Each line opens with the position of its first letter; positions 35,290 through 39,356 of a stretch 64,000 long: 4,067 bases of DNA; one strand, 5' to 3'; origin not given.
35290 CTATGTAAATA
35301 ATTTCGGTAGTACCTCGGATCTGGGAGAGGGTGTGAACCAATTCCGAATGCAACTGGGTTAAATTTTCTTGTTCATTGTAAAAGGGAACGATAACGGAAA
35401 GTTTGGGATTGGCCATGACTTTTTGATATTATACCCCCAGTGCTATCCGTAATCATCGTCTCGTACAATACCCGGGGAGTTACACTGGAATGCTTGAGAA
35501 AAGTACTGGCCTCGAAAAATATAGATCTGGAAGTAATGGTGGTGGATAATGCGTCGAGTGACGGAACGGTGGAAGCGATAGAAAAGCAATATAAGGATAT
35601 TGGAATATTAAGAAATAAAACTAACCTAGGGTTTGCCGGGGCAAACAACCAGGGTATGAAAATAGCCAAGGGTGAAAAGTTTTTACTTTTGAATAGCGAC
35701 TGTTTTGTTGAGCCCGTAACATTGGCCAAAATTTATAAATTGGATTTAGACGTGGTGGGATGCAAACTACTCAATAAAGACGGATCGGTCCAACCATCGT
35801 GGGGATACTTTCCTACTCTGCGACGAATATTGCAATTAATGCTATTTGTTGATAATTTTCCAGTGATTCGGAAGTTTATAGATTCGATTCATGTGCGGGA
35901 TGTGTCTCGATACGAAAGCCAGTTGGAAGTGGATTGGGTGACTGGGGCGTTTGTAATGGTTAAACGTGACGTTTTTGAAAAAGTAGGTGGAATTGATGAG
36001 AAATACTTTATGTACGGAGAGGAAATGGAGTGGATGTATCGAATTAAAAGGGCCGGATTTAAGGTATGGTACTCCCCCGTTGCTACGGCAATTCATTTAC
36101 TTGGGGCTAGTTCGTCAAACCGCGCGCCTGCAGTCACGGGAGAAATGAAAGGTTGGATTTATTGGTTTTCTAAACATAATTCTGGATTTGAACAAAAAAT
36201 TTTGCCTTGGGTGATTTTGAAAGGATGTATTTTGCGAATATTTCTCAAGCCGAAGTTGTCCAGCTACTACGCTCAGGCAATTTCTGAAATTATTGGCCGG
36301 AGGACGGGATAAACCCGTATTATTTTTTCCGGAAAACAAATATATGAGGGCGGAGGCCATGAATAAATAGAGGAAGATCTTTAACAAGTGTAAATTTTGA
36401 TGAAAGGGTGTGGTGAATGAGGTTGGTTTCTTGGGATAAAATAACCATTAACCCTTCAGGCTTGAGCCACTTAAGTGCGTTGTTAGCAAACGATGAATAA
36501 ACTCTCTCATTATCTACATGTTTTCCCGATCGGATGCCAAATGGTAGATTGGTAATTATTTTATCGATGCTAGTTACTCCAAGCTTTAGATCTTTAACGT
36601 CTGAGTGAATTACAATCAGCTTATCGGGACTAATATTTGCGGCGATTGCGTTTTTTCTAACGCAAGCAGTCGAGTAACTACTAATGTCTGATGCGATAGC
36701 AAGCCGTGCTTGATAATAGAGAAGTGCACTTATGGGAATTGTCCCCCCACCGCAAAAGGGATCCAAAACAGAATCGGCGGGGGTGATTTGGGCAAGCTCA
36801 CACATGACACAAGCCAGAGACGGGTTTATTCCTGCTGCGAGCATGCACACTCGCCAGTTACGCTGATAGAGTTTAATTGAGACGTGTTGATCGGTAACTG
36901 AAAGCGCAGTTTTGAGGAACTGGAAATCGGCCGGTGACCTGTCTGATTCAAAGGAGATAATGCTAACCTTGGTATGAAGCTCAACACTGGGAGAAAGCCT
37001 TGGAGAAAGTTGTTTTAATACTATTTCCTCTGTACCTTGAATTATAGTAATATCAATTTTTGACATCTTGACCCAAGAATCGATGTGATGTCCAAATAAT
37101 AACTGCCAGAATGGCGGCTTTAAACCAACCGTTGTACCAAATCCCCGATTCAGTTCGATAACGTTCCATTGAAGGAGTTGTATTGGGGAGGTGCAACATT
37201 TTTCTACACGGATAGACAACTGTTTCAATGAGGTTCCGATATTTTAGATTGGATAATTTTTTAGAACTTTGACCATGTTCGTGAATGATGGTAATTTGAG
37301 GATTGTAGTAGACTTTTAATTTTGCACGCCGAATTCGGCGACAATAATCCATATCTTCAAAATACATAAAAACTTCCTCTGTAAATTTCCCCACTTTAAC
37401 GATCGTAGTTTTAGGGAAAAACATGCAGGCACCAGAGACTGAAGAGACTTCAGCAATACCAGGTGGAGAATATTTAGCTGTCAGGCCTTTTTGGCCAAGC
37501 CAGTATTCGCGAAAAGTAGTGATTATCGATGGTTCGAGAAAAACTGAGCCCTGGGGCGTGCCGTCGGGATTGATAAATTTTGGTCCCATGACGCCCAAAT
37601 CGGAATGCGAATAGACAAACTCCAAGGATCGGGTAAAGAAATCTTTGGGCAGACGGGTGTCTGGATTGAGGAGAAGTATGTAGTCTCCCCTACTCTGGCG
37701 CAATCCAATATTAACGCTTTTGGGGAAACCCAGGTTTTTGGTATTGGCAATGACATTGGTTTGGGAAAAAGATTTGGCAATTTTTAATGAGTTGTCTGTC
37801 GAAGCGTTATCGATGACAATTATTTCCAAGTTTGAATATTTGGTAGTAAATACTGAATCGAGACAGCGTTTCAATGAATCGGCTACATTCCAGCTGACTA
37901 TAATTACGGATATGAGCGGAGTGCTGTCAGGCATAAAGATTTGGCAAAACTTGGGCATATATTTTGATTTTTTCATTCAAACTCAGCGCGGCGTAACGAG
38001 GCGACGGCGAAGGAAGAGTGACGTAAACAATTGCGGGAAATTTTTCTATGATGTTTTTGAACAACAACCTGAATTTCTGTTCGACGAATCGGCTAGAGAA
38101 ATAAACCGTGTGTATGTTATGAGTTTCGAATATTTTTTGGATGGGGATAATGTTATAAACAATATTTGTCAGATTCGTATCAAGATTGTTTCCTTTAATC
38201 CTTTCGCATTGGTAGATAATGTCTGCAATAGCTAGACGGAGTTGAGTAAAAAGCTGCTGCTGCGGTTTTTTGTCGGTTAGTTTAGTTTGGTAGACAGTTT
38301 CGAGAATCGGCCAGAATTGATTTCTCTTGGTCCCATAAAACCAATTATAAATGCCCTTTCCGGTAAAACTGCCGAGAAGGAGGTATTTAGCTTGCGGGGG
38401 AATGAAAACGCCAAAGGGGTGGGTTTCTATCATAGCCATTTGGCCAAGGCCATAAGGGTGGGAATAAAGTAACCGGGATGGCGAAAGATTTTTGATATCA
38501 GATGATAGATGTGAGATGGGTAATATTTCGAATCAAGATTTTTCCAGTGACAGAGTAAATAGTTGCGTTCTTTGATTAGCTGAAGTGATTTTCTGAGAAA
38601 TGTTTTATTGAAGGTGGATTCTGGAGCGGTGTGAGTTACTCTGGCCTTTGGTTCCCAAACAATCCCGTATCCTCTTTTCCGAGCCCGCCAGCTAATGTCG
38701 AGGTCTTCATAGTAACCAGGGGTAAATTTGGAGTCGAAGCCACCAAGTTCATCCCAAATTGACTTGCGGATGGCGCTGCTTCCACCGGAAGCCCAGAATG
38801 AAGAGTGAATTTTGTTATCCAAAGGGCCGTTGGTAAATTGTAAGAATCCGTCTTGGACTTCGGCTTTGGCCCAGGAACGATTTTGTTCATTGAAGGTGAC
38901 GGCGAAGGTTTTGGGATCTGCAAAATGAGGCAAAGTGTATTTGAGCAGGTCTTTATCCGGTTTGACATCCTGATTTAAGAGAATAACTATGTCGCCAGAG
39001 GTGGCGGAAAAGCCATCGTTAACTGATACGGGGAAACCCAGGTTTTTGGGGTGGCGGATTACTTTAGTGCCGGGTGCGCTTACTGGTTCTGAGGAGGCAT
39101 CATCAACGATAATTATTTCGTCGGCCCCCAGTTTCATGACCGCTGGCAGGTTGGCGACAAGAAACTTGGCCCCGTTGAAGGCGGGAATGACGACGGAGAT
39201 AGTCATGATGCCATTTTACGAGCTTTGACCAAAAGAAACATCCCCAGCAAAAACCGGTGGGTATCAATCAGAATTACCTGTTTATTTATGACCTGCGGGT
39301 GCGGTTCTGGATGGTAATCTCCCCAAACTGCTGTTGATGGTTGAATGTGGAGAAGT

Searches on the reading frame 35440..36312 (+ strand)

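Call 8: search_protein_families(library=pfam, proteins=[window:35440-36312:+], max_evalue=0.001)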
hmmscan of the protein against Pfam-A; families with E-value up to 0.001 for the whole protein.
window:35440-36312:+ (290 aa): 4 families
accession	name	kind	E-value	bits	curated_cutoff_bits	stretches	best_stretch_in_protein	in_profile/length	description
PF00535.33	Glycos_transf_2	-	2.6e-22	80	23.3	1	3-101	1-102/168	Glycosyl transferase family 2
PF13641.12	Glyco_tranf_2_3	-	2e-17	64.4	27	1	2-223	3-215/230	Glycosyltransferase like family 2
PF10111.15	Glyco_tranf_2_2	-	1.8e-08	34.7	27.3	1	4-206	2-203/276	Glycosyltransferase like family 2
PF02709.20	Glyco_transf_7C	-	0.00011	22.3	23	1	156-209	8-62/78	N-terminal domain of galactosyltransferase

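Call 47: search_protein_families(library=ncbifam, proteins=[window:35440-36312:+], max_evalue=1e-8)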
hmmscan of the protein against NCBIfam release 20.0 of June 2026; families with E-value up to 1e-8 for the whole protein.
window:35440-36312:+ (290 aa): 8 families
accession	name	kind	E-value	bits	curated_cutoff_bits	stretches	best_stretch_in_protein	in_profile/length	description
TIGR03965.1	mycofact_glyco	equivalog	2e-18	66.5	280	0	4-96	78-173/467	mycofactocin biosynthesis glycosyltransferase MftF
NF041875.1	EPS_EpsD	equivalog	5.9e-16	58.8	370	1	2-97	1-99/325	exopolysaccharide biosynthesis glycosyltransferase EpsD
TIGR01556.1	rhamnosyltran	subfamily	6.9e-16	58.3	200.55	0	151-228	132-209/281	rhamnosyltransferase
TIGR03937.1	PgaC_IcaA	equivalog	5.5e-12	45.4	422.3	0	2-94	47-142/407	poly-beta-1,6-N-acetyl-D-glucosamine synthase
NF038302.1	EPS_HpsE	equivalog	9.1e-12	44.5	300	0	2-99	3-108/307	hormogonium polysaccharide biosynthesis glycosyltransferase HpsE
TIGR04283.1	glyco_like_mftF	equivalog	4.7e-11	42.7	182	0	2-99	1-94/221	TIGR04283 family arsenosugar biosynthesis glycosyltransferase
NF007482.0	PRK10073.1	equivalog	3.4e-10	39.4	423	1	2-126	8-138/334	glycosyltransferase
NF038299.1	EPS_HpsN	equivalog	4.1e-10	39.1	425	1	2-220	3-221/317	hormogonium polysaccharide biosynthesis glycosyltransferase HpsN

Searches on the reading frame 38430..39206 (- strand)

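Call 8: search_protein_families(library=pfam, proteins=[window:38430-39206:-], max_evalue=0.001)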
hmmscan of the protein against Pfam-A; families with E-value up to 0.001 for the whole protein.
window:38430-39206:- (258 aa): 4 families
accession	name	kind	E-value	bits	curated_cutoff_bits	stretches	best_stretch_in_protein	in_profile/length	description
PF00535.33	Glycos_transf_2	-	1.2e-16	61.5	23.3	1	4-118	1-128/168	Glycosyl transferase family 2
PF13641.12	Glyco_tranf_2_3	-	8.4e-15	55.8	27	1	3-202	3-220/230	Glycosyltransferase like family 2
PF13632.12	Glyco_trans_2_3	-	2.2e-09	37.8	27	1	73-202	1-132/198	Glycosyl transferase family group 2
PF10111.15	Glyco_tranf_2_2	-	0.00056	19.9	27.3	0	112-178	141-202/276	Glycosyltransferase like family 2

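Call 47: search_protein_families(library=ncbifam, proteins=[window:38430-39206:-], max_evalue=1e-8)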
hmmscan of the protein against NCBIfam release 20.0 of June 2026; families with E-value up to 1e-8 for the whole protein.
window:38430-39206:- (258 aa): 4 families
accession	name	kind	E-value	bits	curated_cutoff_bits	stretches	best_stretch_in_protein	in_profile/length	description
TIGR03965.1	mycofact_glyco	equivalog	1.8e-25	89.8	280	1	2-206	75-293/467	mycofactocin biosynthesis glycosyltransferase MftF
NF041875.1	EPS_EpsD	equivalog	8.2e-14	51.7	370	1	3-205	1-218/325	exopolysaccharide biosynthesis glycosyltransferase EpsD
TIGR03937.1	PgaC_IcaA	equivalog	7e-13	48.3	422.3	1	2-197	46-255/407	poly-beta-1,6-N-acetyl-D-glucosamine synthase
TIGR04283.1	glyco_like_mftF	equivalog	1.9e-09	37.4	182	1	3-179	1-173/221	TIGR04283 family arsenosugar biosynthesis glycosyltransferase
